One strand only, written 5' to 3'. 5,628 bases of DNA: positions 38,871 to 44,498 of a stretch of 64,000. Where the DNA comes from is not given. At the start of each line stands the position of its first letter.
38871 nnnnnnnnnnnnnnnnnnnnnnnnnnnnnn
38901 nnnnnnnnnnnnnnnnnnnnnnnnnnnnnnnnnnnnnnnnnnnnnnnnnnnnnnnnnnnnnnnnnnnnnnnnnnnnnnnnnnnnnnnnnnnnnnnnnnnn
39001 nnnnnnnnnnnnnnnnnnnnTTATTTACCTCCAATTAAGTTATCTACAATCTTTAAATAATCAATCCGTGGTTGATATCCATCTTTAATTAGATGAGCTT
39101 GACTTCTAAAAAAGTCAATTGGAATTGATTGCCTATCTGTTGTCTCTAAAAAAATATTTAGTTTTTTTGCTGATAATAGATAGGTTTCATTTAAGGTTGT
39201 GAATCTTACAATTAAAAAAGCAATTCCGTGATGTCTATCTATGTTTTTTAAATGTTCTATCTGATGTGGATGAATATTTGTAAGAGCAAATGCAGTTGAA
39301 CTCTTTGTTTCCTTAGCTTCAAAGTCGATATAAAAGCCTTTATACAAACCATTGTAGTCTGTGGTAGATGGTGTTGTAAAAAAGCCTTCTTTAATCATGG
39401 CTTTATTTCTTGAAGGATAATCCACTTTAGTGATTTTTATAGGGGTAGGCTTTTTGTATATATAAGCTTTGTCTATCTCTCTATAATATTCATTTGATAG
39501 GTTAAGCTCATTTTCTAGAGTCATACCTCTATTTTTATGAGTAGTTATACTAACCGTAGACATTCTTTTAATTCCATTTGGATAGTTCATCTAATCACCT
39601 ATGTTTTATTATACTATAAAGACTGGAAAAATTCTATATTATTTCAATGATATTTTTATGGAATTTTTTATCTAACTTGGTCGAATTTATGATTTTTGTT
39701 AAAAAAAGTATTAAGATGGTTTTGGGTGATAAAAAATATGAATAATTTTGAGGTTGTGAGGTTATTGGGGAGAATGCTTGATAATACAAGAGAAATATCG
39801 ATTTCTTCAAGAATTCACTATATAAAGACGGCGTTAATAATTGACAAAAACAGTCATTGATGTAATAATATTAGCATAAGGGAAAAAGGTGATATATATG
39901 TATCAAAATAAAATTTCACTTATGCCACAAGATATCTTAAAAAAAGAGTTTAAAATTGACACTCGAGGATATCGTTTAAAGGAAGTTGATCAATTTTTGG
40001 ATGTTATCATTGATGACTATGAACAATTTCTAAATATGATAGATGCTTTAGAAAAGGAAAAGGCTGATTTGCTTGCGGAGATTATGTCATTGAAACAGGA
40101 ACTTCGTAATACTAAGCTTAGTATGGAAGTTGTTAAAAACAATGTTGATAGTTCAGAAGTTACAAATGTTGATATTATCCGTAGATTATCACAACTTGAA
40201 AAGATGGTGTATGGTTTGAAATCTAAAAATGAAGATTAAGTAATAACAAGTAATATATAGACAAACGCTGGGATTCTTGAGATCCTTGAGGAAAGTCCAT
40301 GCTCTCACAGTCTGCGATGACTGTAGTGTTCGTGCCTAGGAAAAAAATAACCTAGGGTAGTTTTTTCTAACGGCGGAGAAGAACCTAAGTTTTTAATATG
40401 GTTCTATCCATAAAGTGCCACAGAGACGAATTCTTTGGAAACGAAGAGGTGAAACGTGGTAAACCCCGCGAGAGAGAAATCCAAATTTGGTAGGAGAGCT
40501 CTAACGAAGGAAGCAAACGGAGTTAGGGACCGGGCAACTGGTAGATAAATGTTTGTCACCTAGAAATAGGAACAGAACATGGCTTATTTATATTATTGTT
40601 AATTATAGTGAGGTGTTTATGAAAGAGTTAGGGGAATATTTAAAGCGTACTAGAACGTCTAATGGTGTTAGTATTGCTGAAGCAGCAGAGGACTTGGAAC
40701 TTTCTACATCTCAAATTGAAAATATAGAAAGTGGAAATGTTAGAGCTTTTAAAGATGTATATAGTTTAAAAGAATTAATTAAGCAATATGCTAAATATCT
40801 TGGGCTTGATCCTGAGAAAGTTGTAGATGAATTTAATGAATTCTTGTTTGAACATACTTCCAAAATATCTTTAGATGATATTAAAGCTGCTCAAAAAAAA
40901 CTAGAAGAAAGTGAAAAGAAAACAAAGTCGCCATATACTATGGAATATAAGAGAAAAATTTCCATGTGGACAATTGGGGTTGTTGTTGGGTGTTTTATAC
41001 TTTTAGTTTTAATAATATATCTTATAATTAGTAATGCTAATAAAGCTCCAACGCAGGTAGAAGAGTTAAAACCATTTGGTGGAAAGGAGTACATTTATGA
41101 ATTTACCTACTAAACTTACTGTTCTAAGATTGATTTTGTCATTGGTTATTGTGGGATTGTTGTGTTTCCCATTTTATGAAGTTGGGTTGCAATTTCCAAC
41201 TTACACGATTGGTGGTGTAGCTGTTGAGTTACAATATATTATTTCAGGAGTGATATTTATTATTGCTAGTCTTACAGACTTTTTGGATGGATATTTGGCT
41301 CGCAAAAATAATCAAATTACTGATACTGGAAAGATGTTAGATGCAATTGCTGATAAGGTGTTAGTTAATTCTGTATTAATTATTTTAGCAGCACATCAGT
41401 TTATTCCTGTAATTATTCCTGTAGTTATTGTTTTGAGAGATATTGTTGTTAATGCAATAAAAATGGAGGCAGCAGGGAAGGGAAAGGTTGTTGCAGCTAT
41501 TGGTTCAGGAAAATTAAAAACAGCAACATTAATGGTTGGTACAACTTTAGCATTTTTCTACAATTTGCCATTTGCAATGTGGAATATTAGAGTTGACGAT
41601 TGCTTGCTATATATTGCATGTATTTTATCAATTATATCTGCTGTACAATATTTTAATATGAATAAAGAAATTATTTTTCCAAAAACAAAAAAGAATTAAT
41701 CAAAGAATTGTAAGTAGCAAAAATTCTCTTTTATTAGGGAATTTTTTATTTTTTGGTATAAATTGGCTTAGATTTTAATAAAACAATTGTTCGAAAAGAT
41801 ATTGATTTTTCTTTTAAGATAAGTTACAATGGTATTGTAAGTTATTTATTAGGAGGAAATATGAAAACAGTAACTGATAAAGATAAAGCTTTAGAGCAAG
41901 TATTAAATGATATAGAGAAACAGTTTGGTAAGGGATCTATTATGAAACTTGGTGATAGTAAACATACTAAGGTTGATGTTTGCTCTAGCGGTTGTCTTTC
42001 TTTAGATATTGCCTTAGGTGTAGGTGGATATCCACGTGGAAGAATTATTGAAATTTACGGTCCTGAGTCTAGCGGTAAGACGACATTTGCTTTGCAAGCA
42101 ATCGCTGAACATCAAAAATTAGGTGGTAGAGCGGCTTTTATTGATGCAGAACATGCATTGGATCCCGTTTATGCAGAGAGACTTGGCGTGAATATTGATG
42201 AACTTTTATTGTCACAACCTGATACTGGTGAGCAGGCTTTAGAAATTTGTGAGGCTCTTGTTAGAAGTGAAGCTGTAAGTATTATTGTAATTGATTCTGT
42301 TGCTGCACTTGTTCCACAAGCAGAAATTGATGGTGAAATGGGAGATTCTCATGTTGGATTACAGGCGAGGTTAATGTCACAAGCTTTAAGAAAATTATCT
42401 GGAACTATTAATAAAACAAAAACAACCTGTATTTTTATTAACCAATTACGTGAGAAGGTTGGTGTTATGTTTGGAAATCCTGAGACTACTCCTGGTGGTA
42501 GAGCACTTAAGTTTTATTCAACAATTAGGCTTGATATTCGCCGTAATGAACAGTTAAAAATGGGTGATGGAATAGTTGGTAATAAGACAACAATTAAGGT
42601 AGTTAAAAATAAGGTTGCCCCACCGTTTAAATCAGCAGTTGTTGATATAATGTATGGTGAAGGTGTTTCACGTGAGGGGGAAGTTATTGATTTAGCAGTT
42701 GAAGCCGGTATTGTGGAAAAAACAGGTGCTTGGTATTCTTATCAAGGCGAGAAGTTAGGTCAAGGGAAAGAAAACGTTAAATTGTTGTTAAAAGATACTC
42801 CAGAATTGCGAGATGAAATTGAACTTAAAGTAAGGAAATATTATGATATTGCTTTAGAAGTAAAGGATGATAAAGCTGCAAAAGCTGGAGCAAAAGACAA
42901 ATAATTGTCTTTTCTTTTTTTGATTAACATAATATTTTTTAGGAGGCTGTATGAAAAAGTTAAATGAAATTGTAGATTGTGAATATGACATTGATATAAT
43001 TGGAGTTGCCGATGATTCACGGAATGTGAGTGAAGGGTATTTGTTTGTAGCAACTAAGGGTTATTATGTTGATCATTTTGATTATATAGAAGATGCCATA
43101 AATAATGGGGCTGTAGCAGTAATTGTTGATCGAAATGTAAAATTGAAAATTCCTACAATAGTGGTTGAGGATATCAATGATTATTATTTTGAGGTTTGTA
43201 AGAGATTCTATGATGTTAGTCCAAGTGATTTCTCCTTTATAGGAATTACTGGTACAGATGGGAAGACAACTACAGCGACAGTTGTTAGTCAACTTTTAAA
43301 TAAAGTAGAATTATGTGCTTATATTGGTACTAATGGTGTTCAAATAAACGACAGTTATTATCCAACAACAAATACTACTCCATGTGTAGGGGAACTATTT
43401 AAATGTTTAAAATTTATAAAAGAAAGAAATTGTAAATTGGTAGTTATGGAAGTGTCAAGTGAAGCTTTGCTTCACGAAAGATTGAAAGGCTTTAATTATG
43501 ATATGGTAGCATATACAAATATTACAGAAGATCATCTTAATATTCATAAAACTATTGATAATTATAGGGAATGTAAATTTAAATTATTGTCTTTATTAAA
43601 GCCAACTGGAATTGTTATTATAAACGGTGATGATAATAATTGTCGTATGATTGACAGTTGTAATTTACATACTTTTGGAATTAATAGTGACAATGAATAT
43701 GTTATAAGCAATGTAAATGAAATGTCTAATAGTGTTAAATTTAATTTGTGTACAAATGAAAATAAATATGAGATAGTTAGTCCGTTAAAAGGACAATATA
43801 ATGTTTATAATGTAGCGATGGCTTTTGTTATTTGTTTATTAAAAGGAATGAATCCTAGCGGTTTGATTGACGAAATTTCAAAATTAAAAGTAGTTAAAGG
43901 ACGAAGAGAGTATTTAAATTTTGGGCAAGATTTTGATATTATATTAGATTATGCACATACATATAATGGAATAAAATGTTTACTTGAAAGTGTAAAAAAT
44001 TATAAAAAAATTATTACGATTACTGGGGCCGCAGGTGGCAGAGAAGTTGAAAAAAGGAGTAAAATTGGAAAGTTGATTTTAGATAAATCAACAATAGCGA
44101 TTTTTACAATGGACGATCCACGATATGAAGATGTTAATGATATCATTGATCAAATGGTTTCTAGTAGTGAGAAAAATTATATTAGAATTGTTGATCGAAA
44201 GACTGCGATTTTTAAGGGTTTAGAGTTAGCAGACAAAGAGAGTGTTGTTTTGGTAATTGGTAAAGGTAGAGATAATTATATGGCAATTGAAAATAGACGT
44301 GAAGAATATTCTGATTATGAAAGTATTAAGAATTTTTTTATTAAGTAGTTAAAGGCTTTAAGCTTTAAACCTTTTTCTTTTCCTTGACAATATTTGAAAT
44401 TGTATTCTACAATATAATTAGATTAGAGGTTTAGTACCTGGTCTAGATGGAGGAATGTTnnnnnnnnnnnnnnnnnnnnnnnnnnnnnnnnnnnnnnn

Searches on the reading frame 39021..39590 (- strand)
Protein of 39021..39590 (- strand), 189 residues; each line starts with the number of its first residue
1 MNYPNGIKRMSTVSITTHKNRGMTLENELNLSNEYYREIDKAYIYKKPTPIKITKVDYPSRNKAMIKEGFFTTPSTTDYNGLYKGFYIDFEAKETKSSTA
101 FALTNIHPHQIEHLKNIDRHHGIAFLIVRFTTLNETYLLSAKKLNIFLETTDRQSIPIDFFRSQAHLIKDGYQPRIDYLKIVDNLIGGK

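Call 46: search_protein_families(library=pfam, proteins=[window:39021-39590:-], max_evalue=0.0001)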
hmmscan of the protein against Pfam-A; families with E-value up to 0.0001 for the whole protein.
window:39021-39590:- (189 aa): 1 family
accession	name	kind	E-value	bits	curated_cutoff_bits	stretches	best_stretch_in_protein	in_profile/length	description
PF03838.20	RecU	-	5.9e-58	195.8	25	1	21-183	1-162/162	Recombination protein U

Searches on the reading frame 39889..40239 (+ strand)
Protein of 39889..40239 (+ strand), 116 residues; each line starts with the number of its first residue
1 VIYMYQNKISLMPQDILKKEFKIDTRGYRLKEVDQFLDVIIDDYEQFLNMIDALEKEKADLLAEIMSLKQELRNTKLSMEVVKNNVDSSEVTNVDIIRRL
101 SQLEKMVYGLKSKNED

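Call 46: search_protein_families(library=pfam, proteins=[window:39889-40239:+], max_evalue=0.0001)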
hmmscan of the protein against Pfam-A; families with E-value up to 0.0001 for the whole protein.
window:39889-40239:+ (116 aa): 1 family
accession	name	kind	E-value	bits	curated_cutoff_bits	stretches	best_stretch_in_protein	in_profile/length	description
PF05103.18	DivIVA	-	1.2e-12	48.3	28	1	12-83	2-76/131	DivIVA protein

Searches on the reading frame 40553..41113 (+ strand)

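Call 46: search_protein_families(library=pfam, proteins=[window:40553-41113:+], max_evalue=0.0001)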
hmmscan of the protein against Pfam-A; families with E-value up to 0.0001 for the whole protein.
window:40553-41113:+ (186 aa): 3 families
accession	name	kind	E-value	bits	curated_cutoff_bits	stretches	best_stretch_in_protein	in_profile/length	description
PF13413.12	HTH_25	-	8e-15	54.9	24.6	1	29-90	1-62/62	Helix-turn-helix domain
PF13560.12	HTH_31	-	4.1e-08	33.9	27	1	25-88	1-59/64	Helix-turn-helix domain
PF12844.13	HTH_19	-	9.6e-08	32.3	30.2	1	27-91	1-59/64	Helix-turn-helix domain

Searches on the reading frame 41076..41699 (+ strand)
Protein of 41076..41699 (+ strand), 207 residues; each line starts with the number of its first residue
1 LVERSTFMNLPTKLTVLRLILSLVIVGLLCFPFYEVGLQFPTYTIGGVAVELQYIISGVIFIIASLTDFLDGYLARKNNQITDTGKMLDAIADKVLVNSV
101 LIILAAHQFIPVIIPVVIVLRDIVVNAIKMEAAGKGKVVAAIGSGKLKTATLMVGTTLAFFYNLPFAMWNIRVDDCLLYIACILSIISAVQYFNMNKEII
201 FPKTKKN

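Call 46: search_protein_families(library=pfam, proteins=[window:41076-41699:+], max_evalue=0.0001)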
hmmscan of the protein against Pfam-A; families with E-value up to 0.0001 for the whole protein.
window:41076-41699:+ (207 aa): 1 family
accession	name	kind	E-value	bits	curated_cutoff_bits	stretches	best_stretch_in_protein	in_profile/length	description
PF01066.26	CDP-OH_P_transf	-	4.7e-32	111.9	22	1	8-186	1-151/152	CDP-alcohol phosphatidyltransferase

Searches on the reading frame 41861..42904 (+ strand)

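Call 46: search_protein_families(library=pfam, proteins=[window:41861-42904:+], max_evalue=0.0001)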
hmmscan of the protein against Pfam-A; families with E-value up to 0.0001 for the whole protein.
window:41861-42904:+ (347 aa): 6 families
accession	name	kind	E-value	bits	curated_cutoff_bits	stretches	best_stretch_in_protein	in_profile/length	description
PF00154.27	RecA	-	2e-139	463.9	27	1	9-270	1-262/262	recA bacterial DNA recombination protein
PF21096.2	RecA_C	-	4e-25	88.2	27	1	273-328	1-56/57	RecA C-terminal domain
PF06745.19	ATPase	-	1.2e-09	38.3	26.6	1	44-240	4-195/231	KaiC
PF08423.17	Rad51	-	1.1e-07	31.8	22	1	41-229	8-212/244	Rad51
PF13479.12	AAA_24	-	2e-06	28.3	27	1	63-153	5-79/195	AAA domain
PF01637.24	ATPase_2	-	5.2e-06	26.9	33.2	1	61-152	21-83/225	ATPase domain predominantly from Archaea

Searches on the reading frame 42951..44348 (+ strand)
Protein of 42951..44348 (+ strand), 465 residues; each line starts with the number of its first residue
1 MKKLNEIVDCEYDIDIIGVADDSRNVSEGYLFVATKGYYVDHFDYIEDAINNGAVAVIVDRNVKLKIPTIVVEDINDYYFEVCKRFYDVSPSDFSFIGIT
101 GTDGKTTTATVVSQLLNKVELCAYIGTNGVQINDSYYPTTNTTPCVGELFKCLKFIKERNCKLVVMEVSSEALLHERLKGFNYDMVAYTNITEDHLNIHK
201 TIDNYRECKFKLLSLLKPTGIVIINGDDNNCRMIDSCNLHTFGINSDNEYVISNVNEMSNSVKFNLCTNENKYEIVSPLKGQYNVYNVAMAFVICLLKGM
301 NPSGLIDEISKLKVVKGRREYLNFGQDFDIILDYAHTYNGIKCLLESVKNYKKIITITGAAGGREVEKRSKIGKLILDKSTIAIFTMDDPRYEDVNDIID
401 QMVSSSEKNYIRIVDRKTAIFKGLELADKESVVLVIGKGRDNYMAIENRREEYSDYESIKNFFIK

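Call 46: search_protein_families(library=pfam, proteins=[window:42951-44348:+], max_evalue=0.0001)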
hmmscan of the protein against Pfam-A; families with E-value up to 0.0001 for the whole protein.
window:42951-44348:+ (465 aa): 4 families
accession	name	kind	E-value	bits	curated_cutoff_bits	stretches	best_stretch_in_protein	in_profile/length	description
PF08245.18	Mur_ligase_M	-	9e-45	153.5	24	1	99-294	1-199/200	Mur ligase middle domain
PF02875.26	Mur_ligase_C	-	2.8e-18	67.4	28.4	1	317-439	1-127/127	Mur ligase, glutamate ligase domain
PF01225.30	Mur_ligase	-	1.2e-07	32.5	21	1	18-71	4-59/95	Mur ligase family, catalytic domain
PF01555.25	N6_N4_Mtase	-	5.6e-05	23.6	26.7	0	190-270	17-98/221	DNA methylase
